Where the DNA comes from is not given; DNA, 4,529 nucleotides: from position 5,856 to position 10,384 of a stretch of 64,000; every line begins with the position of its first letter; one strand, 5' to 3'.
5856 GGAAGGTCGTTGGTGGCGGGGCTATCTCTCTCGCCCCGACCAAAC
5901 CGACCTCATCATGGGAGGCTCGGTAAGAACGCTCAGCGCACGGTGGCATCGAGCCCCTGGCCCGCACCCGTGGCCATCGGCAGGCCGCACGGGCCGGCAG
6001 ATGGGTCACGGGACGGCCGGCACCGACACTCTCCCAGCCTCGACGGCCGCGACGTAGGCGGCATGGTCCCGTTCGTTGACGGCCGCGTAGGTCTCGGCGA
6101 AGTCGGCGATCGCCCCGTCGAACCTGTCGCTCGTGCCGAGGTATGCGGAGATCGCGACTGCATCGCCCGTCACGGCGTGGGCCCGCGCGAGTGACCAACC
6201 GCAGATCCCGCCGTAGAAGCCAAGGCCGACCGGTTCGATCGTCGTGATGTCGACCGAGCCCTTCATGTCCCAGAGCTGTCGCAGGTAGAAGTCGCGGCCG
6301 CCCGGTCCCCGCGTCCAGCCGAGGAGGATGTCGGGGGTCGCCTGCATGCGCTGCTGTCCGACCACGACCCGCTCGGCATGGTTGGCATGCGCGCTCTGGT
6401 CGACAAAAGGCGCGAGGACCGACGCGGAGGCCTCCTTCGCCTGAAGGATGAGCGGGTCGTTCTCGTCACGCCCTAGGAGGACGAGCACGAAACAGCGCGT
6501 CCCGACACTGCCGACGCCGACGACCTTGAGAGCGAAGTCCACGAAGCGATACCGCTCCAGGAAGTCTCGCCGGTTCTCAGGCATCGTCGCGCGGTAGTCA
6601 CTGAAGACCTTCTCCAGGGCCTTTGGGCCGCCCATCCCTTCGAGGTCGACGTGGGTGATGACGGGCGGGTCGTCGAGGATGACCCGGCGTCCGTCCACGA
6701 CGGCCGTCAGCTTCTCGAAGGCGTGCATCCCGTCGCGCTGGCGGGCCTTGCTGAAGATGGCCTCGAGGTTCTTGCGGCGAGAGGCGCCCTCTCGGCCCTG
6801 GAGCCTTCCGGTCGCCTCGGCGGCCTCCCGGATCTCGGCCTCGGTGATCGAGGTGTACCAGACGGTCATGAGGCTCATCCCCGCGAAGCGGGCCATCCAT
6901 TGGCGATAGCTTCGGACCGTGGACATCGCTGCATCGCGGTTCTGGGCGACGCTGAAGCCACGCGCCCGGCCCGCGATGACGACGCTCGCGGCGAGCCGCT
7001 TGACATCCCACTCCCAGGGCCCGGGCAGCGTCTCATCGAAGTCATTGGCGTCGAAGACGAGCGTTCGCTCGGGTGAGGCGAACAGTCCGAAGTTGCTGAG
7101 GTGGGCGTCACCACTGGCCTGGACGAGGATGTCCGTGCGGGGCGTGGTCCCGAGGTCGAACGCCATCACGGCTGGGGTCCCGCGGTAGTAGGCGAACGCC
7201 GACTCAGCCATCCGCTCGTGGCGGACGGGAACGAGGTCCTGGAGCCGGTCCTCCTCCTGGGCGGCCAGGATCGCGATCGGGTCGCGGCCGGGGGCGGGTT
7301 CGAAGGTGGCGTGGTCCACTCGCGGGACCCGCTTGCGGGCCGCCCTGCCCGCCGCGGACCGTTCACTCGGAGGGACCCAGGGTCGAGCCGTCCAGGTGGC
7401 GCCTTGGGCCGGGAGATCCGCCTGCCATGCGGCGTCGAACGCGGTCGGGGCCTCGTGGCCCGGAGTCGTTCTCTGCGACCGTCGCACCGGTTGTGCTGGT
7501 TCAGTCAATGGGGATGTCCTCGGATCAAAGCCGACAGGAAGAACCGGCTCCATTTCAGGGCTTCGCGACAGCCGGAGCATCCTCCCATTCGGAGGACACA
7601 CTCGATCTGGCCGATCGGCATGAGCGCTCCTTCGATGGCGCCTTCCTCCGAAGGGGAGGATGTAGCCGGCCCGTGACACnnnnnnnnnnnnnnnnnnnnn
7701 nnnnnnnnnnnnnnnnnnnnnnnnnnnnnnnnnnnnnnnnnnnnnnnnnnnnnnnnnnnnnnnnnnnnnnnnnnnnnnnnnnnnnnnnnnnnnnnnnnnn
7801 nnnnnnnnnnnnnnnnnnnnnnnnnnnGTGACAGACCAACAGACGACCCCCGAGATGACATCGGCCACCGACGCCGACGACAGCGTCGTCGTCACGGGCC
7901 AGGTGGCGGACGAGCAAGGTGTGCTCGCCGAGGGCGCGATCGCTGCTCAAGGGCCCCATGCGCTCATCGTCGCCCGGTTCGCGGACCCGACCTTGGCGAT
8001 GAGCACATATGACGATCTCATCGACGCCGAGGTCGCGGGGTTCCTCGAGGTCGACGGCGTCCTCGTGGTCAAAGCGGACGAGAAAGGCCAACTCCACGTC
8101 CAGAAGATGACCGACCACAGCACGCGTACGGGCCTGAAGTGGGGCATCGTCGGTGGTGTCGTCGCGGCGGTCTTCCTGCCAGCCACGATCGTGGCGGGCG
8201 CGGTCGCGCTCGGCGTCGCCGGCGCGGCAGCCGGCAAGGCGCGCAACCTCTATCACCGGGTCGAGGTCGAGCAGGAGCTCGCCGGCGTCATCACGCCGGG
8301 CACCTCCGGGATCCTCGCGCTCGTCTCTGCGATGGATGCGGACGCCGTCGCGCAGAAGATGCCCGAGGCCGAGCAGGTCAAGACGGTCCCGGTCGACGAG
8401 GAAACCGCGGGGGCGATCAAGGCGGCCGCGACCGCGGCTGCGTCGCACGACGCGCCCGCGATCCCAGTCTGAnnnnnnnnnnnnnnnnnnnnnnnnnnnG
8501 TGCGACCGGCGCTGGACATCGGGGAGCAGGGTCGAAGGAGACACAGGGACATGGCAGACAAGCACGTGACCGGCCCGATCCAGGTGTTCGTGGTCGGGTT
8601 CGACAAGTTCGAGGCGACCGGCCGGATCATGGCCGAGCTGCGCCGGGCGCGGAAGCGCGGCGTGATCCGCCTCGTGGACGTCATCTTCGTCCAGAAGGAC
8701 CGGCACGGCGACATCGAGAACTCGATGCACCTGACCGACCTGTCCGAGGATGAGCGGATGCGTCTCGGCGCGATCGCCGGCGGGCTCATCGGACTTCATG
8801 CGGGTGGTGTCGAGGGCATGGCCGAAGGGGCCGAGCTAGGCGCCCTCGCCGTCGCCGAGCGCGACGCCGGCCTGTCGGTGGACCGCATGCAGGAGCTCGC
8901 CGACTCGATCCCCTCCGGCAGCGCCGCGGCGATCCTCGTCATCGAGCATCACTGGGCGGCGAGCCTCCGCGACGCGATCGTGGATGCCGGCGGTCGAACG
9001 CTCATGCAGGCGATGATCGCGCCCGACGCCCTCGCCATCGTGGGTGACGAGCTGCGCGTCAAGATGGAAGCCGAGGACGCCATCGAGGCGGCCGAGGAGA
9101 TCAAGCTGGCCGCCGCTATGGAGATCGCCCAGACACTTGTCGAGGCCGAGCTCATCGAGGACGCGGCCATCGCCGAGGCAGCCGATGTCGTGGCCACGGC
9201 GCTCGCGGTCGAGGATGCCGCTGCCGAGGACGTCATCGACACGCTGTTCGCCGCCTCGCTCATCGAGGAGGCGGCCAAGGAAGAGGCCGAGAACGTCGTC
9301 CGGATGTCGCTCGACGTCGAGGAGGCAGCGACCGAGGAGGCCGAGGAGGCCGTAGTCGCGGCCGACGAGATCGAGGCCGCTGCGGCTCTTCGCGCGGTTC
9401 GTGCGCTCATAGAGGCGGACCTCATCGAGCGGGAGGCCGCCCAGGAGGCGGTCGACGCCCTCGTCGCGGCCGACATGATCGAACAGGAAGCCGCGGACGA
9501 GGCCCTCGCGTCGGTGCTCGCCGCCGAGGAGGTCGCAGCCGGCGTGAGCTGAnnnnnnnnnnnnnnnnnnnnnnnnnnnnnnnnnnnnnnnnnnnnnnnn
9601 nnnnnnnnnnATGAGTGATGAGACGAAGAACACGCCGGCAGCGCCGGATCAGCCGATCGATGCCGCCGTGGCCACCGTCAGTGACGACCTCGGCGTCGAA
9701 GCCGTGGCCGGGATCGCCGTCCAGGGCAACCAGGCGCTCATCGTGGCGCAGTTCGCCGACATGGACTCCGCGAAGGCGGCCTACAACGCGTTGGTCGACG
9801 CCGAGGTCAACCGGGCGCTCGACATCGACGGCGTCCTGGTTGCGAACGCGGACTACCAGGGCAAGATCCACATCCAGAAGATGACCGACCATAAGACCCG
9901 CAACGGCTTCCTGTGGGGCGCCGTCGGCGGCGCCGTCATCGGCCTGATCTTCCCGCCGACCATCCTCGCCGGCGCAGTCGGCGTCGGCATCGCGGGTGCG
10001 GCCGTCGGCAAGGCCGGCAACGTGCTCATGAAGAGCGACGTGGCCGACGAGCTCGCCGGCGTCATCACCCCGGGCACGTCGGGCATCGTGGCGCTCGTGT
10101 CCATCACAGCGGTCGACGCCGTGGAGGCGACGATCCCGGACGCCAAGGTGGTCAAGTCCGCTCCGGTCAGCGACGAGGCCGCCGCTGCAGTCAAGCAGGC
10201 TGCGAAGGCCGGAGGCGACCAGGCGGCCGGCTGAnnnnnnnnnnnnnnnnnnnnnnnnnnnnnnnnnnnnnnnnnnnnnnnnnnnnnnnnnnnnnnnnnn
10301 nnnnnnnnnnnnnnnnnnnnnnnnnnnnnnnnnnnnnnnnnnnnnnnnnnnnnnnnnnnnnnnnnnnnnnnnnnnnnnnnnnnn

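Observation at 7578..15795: Five copies of a 21-bp palindrome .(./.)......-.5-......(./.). around MalT-like regulator 1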

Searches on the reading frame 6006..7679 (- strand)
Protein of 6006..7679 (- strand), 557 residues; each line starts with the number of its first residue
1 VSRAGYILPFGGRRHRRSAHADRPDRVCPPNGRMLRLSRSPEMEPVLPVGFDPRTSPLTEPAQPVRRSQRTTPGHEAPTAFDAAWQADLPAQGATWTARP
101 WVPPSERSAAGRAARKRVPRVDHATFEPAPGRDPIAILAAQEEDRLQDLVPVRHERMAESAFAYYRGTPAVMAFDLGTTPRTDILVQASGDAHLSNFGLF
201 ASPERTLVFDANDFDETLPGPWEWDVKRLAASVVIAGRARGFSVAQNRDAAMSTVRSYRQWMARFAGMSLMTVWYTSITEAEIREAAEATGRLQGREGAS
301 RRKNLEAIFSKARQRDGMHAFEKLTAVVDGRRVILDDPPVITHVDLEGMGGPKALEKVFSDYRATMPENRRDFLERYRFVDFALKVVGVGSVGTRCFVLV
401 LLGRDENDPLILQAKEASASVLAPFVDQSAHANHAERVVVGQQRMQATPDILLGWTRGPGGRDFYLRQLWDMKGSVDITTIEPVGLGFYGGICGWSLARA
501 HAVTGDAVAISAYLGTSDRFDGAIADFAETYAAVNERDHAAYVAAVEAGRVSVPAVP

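Call 8: search_protein_families(library=pfam, proteins=[window:6006-7679:-], max_evalue=0.01)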
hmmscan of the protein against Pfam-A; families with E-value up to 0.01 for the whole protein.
window:6006-7679:- (557 aa): 1 family
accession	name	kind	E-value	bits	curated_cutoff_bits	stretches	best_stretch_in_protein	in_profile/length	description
PF10009.15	DUF2252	-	1.7e-133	445.9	22.3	1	145-545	1-392/392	Uncharacterized protein conserved in bacteria (DUF2252)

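Call 13: find_related_loci(query=window:6006-7553:-, collection=genome_contigs, flank=10000)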
Query window:6006-7553:- (515 aa) in genome_contigs; peptide patterns used: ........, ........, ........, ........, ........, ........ (x = any residue, [..] = any of these).
600 stretches matched a pattern (row limit reached: there are more); 593 encode a relative of the query (tblastn E <= 1e-3); the best 80 are kept; 80 distinct loci.
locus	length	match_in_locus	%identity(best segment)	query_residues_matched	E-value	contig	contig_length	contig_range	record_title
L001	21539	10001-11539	90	1-514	0e+0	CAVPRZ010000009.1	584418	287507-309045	MAG: uncultured Chloroflexia bacterium isolate MFD10007.bin.2.206 genome assembly, contig: contig_6418, whole genome sho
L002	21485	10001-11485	77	16-513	0e+0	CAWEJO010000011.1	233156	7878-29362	MAG: uncultured Chloroflexia bacterium isolate MFD05942.bin.3.623 genome assembly, contig: contig_5471, whole genome sho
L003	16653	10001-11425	79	36-513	0e+0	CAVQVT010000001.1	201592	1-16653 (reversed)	MAG: uncultured Chloroflexia bacterium isolate MFD00032.bin.2.129 genome assembly, contig: contig_111007, whole genome s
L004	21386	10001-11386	79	49-512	0e+0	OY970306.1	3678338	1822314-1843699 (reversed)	MAG: uncultured Chloroflexia bacterium isolate MFD02134.bin.c.1 genome assembly, chromosome: 1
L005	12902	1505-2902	77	43-511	0e+0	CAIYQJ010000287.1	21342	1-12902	MAG: uncultured Chloroflexi bacterium isolate Kiruna_bin-01429 genome assembly, contig: bin-01429:287/476, whole genome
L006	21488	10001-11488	74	12-508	0e+0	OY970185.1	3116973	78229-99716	MAG: uncultured Chloroflexia bacterium isolate MFD06435.bin.c.3 genome assembly, chromosome: 1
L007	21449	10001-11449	69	25-511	0e+0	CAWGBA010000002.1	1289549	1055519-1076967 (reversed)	MAG: uncultured Chloroflexia bacterium isolate MFD06714.bin.2.115 genome assembly, contig: contig_27182, whole genome sh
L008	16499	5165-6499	68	53-497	0e+0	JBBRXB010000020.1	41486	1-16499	MAG: Candidatus Limnocylindrales bacterium isolate La4_metabat2.136 La4_metabat2.136_K_2493337_L_41486_cov_21.3814, whol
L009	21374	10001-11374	62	54-511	0e+0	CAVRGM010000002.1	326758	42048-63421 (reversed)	MAG: uncultured Chloroflexia bacterium isolate MFD05442.bin.1.287 genome assembly, contig: contig_18366, whole genome sh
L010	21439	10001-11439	63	36-513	3e-177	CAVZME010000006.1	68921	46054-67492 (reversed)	MAG: uncultured Chloroflexia bacterium isolate MFD02159.bin.2.67 genome assembly, contig: contig_41314, whole genome sho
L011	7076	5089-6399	54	64-510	5e-150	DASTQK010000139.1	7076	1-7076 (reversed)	MAG TPA_asm: Rubrobacteraceae bacterium isolate SMAG_U2221 k141_521686, whole genome shotgun sequence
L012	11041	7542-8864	55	64-509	1e-147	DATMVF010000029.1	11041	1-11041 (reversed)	MAG TPA_asm: Rubrobacter sp. isolate SMAG_U13061 k141_187963, whole genome shotgun sequence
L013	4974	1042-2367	53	63-509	6e-147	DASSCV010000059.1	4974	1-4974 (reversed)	MAG TPA_asm: Rubrobacter sp. isolate SMAG_U931 k141_39481, whole genome shotgun sequence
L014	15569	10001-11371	53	58-510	5e-144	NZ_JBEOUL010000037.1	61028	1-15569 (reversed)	Kitasatospora sp. NPDC094015 NPDC094015_184_H6.ctg-0037, whole genome shotgun sequence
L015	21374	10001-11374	53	62-515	1e-142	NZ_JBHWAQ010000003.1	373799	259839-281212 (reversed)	Streptomyces sp. NPDC059534 NPDC059534_T35_H9.ctg-0003, whole genome shotgun sequence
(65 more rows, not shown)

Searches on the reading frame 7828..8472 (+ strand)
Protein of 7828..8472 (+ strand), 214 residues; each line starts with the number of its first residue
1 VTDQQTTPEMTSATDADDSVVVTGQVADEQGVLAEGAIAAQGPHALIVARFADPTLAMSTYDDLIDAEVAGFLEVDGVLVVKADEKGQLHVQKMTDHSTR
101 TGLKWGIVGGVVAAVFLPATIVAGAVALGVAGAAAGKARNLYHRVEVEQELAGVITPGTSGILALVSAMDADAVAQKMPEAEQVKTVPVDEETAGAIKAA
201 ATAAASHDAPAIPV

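Call 8: search_protein_families(library=pfam, proteins=[window:7828-8472:+], max_evalue=0.01)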
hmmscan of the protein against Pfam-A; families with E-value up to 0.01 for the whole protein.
window:7828-8472:+ (214 aa): 1 family
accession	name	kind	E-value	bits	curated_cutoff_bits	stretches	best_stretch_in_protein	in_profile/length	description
PF06897.17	DUF1269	-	5.4e-07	30.3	26.9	1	102-194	4-92/100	Protein of unknown function (DUF1269)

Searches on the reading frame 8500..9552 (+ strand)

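Call 8: search_protein_families(library=pfam, proteins=[window:8500-9552:+], max_evalue=0.01)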
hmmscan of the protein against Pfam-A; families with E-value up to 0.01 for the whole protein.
window:8500-9552:+ (350 aa): 1 family
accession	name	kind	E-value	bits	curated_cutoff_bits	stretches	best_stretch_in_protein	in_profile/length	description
PF06897.17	DUF1269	-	3.1e-07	31.1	26.9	1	90-170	4-85/100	Protein of unknown function (DUF1269)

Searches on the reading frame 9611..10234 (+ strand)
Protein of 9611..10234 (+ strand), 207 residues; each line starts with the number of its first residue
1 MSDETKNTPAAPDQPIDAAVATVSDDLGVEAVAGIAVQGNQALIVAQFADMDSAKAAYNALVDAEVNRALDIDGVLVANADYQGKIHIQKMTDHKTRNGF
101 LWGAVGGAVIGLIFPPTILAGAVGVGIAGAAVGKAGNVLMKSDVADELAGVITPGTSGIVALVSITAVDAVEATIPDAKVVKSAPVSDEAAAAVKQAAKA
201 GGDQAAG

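Call 8: search_protein_families(library=pfam, proteins=[window:9611-10234:+], max_evalue=0.01)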
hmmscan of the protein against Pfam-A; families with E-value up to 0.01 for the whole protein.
window:9611-10234:+ (207 aa): 1 family
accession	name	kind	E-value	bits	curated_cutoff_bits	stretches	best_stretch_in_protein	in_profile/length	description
PF06897.17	DUF1269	-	4.2e-10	40.3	26.9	1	101-196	2-97/100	Protein of unknown function (DUF1269)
